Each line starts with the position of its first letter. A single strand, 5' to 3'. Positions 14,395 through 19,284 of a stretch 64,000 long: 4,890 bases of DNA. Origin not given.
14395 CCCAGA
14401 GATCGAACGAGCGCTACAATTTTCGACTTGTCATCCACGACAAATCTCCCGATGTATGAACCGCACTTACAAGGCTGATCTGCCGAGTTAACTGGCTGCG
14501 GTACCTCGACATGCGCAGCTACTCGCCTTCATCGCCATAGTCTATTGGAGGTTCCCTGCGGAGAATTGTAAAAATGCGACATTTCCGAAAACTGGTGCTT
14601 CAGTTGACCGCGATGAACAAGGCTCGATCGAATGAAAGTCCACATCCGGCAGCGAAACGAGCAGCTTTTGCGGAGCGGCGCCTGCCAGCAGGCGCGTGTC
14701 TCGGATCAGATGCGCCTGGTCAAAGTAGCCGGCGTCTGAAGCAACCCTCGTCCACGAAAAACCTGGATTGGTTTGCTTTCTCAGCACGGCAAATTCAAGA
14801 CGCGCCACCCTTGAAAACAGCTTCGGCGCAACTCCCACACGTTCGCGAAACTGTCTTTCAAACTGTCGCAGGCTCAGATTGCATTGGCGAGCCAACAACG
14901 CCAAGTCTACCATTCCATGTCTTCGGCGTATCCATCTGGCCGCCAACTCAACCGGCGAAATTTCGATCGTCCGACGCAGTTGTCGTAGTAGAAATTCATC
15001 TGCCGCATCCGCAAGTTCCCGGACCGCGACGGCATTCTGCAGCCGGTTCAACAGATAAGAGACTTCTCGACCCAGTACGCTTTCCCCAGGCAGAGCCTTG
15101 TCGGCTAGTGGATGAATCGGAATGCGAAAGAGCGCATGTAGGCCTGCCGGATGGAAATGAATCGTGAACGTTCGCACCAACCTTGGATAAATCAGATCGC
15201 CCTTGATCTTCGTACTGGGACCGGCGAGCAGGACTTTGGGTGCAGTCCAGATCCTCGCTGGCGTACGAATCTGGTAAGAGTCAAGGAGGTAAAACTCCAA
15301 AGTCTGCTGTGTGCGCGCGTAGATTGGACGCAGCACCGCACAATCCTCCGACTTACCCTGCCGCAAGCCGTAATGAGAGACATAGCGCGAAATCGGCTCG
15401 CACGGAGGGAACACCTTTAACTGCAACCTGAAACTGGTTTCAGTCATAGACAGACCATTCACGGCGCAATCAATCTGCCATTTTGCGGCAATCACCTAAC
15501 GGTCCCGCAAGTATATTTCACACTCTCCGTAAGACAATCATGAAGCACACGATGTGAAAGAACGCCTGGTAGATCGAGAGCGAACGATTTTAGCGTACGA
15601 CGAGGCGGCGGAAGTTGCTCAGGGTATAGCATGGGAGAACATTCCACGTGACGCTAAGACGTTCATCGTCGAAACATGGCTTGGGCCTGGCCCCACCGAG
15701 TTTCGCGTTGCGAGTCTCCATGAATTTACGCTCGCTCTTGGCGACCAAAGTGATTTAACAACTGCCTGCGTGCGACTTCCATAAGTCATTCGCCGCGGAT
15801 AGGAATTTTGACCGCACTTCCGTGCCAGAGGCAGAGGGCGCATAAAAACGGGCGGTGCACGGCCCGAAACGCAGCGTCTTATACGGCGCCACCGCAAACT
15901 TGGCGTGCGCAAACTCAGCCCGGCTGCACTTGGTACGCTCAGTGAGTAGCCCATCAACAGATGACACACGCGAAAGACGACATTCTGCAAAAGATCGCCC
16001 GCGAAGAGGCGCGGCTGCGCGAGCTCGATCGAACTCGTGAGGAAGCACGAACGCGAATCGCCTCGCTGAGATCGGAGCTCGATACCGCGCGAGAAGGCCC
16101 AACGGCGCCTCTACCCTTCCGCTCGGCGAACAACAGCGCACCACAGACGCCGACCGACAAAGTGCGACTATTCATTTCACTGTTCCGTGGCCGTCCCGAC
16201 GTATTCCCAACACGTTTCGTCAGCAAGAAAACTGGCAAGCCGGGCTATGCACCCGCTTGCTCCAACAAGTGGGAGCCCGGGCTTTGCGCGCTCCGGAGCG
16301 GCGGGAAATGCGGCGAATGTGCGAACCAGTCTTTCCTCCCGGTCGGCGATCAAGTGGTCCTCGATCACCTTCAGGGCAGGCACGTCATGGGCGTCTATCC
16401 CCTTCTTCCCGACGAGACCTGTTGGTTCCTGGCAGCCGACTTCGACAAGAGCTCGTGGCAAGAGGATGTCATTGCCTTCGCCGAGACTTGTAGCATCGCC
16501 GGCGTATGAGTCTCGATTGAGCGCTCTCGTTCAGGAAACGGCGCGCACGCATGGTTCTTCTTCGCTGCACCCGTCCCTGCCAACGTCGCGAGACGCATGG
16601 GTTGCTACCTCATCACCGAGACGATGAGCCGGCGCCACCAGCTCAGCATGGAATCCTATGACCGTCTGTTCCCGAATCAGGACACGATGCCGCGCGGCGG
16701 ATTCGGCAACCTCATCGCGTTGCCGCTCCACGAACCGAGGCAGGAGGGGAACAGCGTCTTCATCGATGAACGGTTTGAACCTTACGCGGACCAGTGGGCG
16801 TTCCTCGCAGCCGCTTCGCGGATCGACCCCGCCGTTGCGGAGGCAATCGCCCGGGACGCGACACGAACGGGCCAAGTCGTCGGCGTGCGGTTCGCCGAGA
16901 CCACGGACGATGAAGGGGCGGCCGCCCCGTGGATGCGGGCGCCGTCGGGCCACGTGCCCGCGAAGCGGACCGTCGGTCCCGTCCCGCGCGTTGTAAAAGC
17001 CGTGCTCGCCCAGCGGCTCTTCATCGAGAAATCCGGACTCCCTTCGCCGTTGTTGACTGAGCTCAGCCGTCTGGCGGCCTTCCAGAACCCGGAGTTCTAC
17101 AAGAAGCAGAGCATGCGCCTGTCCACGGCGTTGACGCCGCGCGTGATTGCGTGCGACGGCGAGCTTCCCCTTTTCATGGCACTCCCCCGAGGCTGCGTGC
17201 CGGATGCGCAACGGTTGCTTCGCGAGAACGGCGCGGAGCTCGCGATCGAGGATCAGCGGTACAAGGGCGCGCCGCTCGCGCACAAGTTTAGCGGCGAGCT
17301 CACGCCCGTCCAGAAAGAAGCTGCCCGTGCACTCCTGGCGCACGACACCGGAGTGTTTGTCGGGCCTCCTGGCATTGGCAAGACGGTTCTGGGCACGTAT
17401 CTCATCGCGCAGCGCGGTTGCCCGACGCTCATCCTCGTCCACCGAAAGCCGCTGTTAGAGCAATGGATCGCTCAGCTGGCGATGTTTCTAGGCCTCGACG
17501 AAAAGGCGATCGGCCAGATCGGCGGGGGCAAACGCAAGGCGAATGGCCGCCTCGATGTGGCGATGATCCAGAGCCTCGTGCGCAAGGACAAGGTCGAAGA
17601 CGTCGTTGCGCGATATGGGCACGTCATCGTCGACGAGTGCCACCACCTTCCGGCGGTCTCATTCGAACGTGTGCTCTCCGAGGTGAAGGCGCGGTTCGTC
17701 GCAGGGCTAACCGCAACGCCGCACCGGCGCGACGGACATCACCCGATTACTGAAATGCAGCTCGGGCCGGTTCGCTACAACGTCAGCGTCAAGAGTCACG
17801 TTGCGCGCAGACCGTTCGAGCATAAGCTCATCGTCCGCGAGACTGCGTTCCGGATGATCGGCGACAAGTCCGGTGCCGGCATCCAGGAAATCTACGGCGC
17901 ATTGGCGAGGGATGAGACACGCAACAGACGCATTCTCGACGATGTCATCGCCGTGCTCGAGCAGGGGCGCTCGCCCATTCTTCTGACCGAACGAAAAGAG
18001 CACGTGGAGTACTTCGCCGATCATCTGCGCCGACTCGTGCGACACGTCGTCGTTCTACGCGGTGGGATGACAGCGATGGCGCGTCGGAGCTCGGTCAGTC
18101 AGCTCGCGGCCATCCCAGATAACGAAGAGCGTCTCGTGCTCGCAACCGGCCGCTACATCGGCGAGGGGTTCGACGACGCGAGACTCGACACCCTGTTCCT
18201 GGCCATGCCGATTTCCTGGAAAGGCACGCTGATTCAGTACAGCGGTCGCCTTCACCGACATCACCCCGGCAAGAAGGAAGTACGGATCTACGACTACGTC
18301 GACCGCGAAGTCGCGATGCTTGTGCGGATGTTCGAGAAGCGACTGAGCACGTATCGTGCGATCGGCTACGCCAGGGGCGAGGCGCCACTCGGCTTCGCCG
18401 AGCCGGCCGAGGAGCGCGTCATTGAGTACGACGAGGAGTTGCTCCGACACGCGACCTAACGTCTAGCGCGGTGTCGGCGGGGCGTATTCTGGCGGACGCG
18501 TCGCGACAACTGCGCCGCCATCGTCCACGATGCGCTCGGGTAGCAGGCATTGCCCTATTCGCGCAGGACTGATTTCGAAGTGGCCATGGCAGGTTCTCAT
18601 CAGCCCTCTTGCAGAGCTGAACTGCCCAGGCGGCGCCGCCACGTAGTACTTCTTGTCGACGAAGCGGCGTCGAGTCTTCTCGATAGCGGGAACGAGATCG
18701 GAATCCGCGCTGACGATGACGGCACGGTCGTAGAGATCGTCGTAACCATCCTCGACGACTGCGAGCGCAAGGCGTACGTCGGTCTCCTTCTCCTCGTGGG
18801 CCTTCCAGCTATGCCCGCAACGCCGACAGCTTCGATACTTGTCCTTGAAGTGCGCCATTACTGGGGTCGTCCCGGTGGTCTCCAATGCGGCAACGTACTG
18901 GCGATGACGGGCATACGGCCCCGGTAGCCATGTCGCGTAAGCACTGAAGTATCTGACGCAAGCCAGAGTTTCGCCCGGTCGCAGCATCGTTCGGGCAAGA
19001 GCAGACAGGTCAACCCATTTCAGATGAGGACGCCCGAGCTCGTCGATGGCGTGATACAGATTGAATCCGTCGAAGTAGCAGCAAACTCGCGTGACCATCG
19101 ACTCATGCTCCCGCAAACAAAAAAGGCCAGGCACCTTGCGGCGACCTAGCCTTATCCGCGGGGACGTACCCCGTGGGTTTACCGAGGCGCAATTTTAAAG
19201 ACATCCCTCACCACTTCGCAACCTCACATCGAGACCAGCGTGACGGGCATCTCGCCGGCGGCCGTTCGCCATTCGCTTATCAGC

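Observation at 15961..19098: PrimPol-SF2 helicase fusion paired tail-to-tail with a NYN nuclease next to the integrase: candidate conflict (defence) or element-replication module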

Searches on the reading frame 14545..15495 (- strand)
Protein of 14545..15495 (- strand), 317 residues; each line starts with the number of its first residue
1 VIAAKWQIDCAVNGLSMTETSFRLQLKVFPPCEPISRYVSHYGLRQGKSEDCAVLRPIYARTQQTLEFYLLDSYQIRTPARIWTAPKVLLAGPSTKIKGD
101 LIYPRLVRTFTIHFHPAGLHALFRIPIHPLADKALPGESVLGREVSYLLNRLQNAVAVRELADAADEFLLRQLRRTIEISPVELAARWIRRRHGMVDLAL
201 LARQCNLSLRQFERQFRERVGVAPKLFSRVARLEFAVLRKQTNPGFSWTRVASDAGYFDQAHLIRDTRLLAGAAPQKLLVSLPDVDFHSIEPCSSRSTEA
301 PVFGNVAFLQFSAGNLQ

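Call 49: search_protein_families(library=pfam, proteins=[window:14545-15495:-], max_evalue=0.001)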
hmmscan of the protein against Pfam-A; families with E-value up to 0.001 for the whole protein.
window:14545-15495:- (317 aa): 3 families
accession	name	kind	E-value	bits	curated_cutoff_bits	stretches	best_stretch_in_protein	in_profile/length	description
PF12833.13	HTH_18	-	6.1e-10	39.7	33.6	1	201-277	1-76/80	Helix-turn-helix domain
PF00165.29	HTH_AraC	-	2.5e-09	37.5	26.6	0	201-226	14-39/42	Bacterial regulatory helix-turn-helix proteins, AraC family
PF20240.3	DUF6597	-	4.7e-06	27.1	27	1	28-135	2-102/103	Domain of unknown function (DUF6597)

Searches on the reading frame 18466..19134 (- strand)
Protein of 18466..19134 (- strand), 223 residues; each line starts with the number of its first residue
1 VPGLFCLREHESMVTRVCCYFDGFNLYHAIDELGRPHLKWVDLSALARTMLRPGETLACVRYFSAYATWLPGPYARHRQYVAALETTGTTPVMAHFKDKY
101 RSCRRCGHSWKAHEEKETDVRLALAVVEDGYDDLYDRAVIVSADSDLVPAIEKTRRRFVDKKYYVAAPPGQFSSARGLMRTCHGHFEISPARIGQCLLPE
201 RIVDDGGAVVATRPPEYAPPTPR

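Call 7: search_protein_families(library=pfam, proteins=[window:18466-19134:-], max_evalue=0.01)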
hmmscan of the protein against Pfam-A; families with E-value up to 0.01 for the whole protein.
window:18466-19134:- (223 aa): 1 family
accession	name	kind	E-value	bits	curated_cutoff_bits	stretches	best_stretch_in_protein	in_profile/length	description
PF01936.24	NYN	-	6.1e-12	46.7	24.2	1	16-184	1-140/145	NYN domain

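Call 8: search_protein_families(library=ncbifam, proteins=[window:18466-19134:-], max_evalue=0.01)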
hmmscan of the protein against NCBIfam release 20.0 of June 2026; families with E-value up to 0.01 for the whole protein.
window:18466-19134:- (223 aa): 0 families

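Call 9: search_protein_families(library=padloc, proteins=[window:18466-19134:-], max_evalue=0.01)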
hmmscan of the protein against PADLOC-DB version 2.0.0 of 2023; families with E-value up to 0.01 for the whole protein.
window:18466-19134:- (223 aa): 2 families
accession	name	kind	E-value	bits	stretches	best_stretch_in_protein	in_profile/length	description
PDLC04163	HEC-09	-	2.6e-53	178.7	1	15-214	2-199/203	-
PDLC01154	NYN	-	1.3e-06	26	1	7-160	140-271/310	"LabA-like protein, NYN family nuclease"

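Call 42: find_homologous_proteins(query=window:18466-19134:-, max_evalue=0.00001)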
Query window:18466-19134:- (223 aa): 1355 proteins with E <= 0.00001 among 3042 candidates; the best 120 are listed.
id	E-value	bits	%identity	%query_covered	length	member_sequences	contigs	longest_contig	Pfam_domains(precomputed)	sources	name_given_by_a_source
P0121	1.1e-139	482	98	95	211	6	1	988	PF01936.25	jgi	jgi:NYN domain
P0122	4.3e-121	421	85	95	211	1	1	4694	PF01936.25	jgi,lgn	jgi:uncharacterized LabA/DUF88 family protein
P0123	2.0e-112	393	81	91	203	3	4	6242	PF01936.25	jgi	jgi:uncharacterized LabA/DUF88 family protein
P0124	1.6e-111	390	80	89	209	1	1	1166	PF01936.25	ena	-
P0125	3.1e-111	389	80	93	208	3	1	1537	PF01936.25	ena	-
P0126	2.5e-110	386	78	93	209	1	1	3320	PF01936.25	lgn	-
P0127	4.7e-109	382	77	93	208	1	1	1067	PF01936.25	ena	-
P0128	5.4e-95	336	67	95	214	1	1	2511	PF01936.25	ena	-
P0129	1.6e-92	327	67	92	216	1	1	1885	PF01936.25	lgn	-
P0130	2.9e-92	327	66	93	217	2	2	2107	PF01936.25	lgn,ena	-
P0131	3.1e-92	327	63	94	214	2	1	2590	PF01936.25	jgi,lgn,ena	-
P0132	2.1e-90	321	64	92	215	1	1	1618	PF01936.25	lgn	-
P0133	1.4e-88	315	63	92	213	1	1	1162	PF01936.25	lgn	-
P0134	3.5e-87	310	62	92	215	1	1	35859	PF01936.25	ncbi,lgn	-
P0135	4.0e-80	287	86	65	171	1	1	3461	PF01936.25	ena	-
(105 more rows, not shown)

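Call 44: find_related_loci(query=A2, collection=metagenome_contigs, flank=10000)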
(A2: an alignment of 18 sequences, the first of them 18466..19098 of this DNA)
Query A2 (211 aa) in metagenome_contigs; peptide patterns used: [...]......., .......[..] (x = any residue, [..] = any of these).
600 stretches matched a pattern (row limit reached: there are more); 553 encode a relative of the query (tblastn E <= 1e-3); the best 80 are kept; 80 distinct loci.
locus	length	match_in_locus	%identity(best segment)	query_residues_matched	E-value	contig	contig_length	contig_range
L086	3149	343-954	55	2-205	4e-77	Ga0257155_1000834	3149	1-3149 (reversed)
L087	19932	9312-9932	53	2-208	7e-75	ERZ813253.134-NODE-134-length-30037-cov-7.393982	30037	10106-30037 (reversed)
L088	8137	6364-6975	57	2-209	1e-74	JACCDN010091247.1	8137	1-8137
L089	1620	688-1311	52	1-208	4e-78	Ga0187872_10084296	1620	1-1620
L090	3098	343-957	54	4-208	2e-73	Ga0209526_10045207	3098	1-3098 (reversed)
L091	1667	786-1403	53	1-210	1e-74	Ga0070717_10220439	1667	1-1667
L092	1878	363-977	51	4-208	1e-72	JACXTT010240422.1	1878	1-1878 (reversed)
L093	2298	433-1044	52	1-208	7e-71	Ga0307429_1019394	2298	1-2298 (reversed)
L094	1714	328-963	49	1-209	4e-69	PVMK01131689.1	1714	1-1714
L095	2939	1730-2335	55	2-208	8e-67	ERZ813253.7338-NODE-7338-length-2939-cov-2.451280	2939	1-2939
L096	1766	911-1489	53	2-198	3e-67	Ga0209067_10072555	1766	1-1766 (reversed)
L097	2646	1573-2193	49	2-208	4e-65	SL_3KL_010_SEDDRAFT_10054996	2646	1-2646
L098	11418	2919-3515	51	4-205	8e-64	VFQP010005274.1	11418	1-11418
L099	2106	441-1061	47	1-211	3e-65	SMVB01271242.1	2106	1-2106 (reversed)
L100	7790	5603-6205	48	4-208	3e-63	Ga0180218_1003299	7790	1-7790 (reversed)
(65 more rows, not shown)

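Call 52: search_solved_structures(query=A2, max_evalue=0.01)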
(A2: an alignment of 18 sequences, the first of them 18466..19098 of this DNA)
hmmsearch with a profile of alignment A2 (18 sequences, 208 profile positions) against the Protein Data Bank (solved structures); distinct sequences matched with E-value up to 0.01: 1.
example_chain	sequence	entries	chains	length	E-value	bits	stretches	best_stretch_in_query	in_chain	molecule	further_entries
2qip_A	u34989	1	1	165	0.0029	20.6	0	104-152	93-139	Protein of unknown function VPA0982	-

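Call 55: find_encoding_contigs(protein=P0122, flank=7000, max_places=3)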
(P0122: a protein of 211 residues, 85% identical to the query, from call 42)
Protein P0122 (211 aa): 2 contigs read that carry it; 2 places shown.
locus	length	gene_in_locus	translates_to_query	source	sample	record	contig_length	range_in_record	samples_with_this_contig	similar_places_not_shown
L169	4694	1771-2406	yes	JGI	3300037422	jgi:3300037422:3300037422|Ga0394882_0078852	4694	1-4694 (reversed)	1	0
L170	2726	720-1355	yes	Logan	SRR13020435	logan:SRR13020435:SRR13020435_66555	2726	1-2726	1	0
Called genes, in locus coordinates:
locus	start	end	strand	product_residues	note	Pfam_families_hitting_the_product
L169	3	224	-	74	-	?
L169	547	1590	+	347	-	PF00589:Phage_integrase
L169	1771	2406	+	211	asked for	PF01936:NYN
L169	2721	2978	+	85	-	-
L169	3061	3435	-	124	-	-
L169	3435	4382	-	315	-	PF12835:Integrase_1 (weak)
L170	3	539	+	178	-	?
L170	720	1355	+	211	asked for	PF01936:NYN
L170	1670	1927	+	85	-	-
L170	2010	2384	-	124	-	-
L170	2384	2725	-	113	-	?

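Call 56: find_encoding_contigs(protein=P0134, flank=7000, max_places=2)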
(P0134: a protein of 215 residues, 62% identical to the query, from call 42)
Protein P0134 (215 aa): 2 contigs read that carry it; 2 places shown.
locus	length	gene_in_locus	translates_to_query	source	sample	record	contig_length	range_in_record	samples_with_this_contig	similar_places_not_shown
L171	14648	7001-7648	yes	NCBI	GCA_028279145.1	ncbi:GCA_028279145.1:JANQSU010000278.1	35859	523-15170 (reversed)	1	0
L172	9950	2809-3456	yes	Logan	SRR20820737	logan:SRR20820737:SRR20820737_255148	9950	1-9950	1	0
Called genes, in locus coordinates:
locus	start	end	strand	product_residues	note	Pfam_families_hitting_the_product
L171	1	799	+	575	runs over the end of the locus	PF07969:Amidohydro_3 (weak), PF01979:Amidohydro_1 (weak), PF07969:Amidohydro_3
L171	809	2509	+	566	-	PF00501:AMP-binding, PF13193:AMP-binding_C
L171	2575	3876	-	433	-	PF03572:Peptidase_S41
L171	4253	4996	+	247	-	PF00378:ECH_1, PF16113:ECH_2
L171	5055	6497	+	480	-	PF00144:Beta-lactamase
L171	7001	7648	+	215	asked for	PF01936:NYN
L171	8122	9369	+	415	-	PF25919:BSH_CusB (faint), PF26002:Beta-barrel_AprE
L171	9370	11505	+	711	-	PF03412:Peptidase_C39, PF00664:ABC_membrane, PF00005:ABC_tran, PF02463:SMC_N (faint)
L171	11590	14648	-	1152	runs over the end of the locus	PF00289:Biotin_carb_N, PF02222:ATP-grasp (weak), PF02786:CPSase_L_D2, PF02785:Biotin_carb_C, PF00682:HMGL-like, PF02436:PYC_OADA, PF00364:Biotin_lipoyl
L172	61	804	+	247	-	PF00378:ECH_1, PF16113:ECH_2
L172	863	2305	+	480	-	PF00144:Beta-lactamase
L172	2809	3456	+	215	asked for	PF01936:NYN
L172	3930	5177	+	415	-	PF25919:BSH_CusB (faint), PF26002:Beta-barrel_AprE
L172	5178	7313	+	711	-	PF03412:Peptidase_C39, PF00664:ABC_membrane, PF00005:ABC_tran, PF02463:SMC_N (faint)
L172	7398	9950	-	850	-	?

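Call 61: search_protein_families(library=pfam, proteins=[L169:2721-2975:+, L169:3064-3435:-], max_evalue=0.01)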
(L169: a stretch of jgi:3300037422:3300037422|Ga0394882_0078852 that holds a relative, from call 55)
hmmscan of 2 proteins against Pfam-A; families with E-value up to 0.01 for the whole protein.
L169:2721-2975:+ (85 aa): 0 families

L169:3064-3435:- (124 aa): 0 families
